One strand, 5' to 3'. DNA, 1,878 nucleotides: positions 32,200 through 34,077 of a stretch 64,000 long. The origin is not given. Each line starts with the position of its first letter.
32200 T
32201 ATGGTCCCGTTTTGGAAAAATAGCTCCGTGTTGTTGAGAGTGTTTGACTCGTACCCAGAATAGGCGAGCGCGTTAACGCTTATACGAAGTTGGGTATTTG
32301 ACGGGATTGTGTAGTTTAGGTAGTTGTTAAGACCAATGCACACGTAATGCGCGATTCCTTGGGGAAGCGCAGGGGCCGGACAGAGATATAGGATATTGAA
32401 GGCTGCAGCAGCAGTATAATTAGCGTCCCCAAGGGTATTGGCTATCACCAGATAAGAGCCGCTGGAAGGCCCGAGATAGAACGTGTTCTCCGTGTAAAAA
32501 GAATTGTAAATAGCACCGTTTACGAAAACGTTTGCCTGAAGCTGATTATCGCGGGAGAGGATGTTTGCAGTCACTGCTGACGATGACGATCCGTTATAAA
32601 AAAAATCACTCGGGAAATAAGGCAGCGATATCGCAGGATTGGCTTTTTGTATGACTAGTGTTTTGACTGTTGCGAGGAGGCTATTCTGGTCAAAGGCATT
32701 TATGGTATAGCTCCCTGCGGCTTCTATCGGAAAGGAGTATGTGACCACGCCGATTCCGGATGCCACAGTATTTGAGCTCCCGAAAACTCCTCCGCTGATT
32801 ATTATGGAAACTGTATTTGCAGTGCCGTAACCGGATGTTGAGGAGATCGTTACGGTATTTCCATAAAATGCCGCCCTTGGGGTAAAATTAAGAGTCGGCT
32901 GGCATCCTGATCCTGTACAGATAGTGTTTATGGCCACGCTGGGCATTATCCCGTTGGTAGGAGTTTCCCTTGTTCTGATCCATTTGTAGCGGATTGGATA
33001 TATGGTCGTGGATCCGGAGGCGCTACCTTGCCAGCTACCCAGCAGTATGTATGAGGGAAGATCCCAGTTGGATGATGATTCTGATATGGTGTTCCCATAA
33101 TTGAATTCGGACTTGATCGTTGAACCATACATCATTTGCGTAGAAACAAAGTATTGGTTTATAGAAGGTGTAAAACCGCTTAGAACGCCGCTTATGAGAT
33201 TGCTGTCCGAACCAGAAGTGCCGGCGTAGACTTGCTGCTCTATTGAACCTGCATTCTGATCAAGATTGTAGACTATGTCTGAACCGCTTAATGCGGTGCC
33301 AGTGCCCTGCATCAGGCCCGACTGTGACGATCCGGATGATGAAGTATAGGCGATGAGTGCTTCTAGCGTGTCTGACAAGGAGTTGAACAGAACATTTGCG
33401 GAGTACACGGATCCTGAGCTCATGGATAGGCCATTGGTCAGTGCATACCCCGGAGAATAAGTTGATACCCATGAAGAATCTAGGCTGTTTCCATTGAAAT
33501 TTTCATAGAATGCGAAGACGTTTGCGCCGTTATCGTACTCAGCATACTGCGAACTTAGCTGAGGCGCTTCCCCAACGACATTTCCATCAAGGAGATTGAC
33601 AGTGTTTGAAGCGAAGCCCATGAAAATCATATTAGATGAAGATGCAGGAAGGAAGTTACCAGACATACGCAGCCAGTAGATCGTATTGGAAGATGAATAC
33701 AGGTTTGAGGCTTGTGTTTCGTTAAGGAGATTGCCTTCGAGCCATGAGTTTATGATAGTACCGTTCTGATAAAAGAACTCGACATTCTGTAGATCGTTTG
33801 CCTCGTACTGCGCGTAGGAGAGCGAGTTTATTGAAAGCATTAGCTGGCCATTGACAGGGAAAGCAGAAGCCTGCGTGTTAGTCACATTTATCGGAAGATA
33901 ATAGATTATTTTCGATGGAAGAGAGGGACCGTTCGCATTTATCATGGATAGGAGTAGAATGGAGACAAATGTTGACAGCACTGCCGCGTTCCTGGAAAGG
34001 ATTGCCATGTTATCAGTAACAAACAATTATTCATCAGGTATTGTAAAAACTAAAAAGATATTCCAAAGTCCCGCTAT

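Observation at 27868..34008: Giant (about 2,050 aa) anchored surface protein built from a triplicated supermodule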

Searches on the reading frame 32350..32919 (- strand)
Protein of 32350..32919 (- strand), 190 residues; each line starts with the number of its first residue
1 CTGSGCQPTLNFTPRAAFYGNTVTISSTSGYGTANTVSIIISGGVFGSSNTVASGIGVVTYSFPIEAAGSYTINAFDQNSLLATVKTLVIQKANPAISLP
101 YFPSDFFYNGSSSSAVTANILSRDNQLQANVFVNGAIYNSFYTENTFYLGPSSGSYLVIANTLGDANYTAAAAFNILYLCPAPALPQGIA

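Call 14: search_protein_families(library=pfam, proteins=[window:32350-32919:-], max_evalue=10)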
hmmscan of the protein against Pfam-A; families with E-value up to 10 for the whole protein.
seq(190 aa): 1 family
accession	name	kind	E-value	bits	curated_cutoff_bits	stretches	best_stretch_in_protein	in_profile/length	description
PF25275.1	Golvesin_C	-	0.13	12.8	31.6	1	46-76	31-60/132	Golvesin C-terminal domain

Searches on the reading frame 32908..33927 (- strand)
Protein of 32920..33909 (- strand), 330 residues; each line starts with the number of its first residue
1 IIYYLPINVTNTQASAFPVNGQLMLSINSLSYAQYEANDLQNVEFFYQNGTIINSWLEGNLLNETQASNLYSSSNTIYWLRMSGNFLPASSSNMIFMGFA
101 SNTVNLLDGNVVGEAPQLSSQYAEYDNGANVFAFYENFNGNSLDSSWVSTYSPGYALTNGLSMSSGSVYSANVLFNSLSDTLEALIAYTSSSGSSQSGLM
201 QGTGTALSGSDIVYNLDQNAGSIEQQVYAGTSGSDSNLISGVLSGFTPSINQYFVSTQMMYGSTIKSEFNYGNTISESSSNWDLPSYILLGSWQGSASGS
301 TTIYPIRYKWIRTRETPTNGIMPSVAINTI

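Call 14: search_protein_families(library=pfam, proteins=[window:32920-33909:-], max_evalue=10)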
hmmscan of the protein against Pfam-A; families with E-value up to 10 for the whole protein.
seq(330 aa): 1 family
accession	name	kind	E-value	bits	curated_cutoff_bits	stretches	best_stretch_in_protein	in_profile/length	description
PF10102.14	DUF2341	-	0.0077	17.1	23.4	1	122-147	55-81/84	Domain of unknown function (DUF2341)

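Call 23: search_solved_structures(query=A1, max_evalue=1, show_alignments=2)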
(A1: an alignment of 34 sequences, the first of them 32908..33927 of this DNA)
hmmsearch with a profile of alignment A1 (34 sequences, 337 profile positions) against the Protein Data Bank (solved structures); distinct sequences matched with E-value up to 1: 0.

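Call 24: search_protein_families(library=pfam, alignment_id=A1, max_evalue=0.01)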
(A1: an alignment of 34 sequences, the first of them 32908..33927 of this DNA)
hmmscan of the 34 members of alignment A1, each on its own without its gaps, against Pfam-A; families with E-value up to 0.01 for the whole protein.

A. member 1, window:32908-33927:- (340 aa): 1 family
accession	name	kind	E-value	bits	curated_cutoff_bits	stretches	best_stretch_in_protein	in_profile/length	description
PF10102.14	DUF2341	-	0.0087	16.9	23.4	0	128-153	55-81/84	Domain of unknown function (DUF2341)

B. families by the number of members that match (of 34 scanned): 2 families
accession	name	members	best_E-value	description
PF10102.14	DUF2341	18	8.7e-08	Domain of unknown function (DUF2341)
PF12913.13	SH3_6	1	0.0047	SH3 domain (SH3b1 type)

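Call 25: find_related_loci(query=A1, collection=genome_contigs, flank=3000)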
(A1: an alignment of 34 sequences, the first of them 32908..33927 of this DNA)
Query A1 (340 aa) in genome_contigs; peptide patterns used: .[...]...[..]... (x = any residue, [..] = any of these).
304 stretches matched a pattern; 203 encode a relative of the query (tblastn E <= 1e-3); the best 80 are kept; 79 distinct loci.
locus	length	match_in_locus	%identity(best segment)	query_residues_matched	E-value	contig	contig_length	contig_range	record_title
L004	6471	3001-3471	69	1-156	8e-65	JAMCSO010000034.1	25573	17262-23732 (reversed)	MAG: Candidatus Marsarchaeota archaeon isolate FK_Sedi_A_Bin.208 NODE_4077_length_25573_cov_2.95524, whole genome shotgu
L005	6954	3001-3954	39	3-329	6e-61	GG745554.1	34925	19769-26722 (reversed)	MAG: Candidatus Parvarchaeum acidophilus ARMAN-5 genomic scaffold Scf_ARM5contig_1656, whole genome shotgun sequence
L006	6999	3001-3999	38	2-336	5e-58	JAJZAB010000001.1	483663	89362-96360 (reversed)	MAG: Candidatus Micrarchaeota archaeon isolate FK5.bin71 NODE_5_length_483663_cov_28.211817, whole genome shotgun sequen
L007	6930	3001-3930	41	2-331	2e-57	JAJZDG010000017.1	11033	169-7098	MAG: Candidatus Micrarchaeota archaeon isolate JA4.bin46 NODE_5025_length_11033_cov_2.051073, whole genome shotgun seque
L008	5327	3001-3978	36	2-331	4e-55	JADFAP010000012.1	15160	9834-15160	MAG: Candidatus Acidifodinimicrobium mancum isolate FK_bin.410 NODE_14914_length_15160_cov_17.4385, whole genome shotgun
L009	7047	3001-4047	37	2-338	6e-55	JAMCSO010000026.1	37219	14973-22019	MAG: Candidatus Marsarchaeota archaeon isolate FK_Sedi_A_Bin.208 NODE_2133_length_37219_cov_3.3917, whole genome shotgun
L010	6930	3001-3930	40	2-331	9e-54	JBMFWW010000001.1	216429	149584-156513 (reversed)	MAG: Candidatus Micrarchaeia archaeon isolate KM4364-28 NODE_1_length_216429_cov_6.935466, whole genome shotgun sequence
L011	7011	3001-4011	36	2-330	1e-51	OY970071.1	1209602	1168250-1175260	MAG: uncultured Candidatus Micrarchaeota archaeon isolate MFD01476.bin.c.9 genome assembly, chromosome: 1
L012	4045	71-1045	35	4-336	1e-51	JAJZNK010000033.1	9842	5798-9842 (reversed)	MAG: Nanoarchaeota archaeon isolate MAS3.bin90 NODE_14210_length_9842_cov_1.294493, whole genome shotgun sequence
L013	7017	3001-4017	36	1-332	1e-50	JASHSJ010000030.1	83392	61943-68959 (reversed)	MAG: Candidatus Micrarchaeota archaeon isolate JOPF124 JOPF_NEAR_contig_1093144, whole genome shotgun sequence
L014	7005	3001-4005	38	3-336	5e-50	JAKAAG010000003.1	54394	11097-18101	MAG: Nanoarchaeota archaeon isolate TL2-4.bin18 NODE_193_length_54394_cov_287.177843, whole genome shotgun sequence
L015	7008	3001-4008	37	2-331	5e-49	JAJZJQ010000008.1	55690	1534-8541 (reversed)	MAG: Candidatus Micrarchaeota archaeon isolate LSA5.bin54 NODE_672_length_55690_cov_2.189335, whole genome shotgun seque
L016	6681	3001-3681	43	2-210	7e-49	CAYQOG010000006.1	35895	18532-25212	MAG TPA_asm: Candidatus Micrarchaeota archaeon isolate SRP226684_co1_186 genome assembly, contig: NODE_664_length_35895_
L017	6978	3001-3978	37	2-331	4e-48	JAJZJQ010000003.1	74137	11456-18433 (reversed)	MAG: Candidatus Micrarchaeota archaeon isolate LSA5.bin54 NODE_370_length_74137_cov_1.920227, whole genome shotgun seque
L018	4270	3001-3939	35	3-336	1e-47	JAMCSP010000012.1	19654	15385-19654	MAG: Candidatus Parvarchaeota archaeon isolate FK_Sedi_A_Bin.205 NODE_6309_length_19654_cov_11.2684, whole genome shotgu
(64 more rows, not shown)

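Call 29: predict_structure(alignment_id=A1)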
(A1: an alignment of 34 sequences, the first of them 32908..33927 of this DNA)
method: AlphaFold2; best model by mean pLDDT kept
length: 340 residues; sequences in the alignment: 34
mean_pLDDT: 80.7   pTM: 0.85
mean pLDDT of the five models: 80.7, 80.7, 80.0, 80.0, 79.7
residues with pLDDT >= 90: 137; 70-90: 118; 50-70: 63; < 50: 22
segments of 3 or more residues with pLDDT < 50: 210-217, 238-241, 301-306
pLDDT, mean of each block of 10 residues (from residue 1): 96 97 94 96 95 97 92 92 95 96 97 88 82 85 88 77 86 79 78 74 53 47 54 52 53 79 81 80 66 71 51 89 88 94
secondary structure, 60 per line:
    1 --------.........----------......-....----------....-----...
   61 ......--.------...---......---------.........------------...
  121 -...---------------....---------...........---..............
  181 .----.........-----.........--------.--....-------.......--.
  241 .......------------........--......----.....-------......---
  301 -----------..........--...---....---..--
elements in order: E9-17 E28-33 H35-38 E49-52 E58-66 E82-87 E97-105 E118-120 E140-143 E153-163 E167-181 E186-194 E200-208 E220-223 E231-237 E240-247 E260-267 E270-275 E280-284 E292-297 E312-321 E330-333
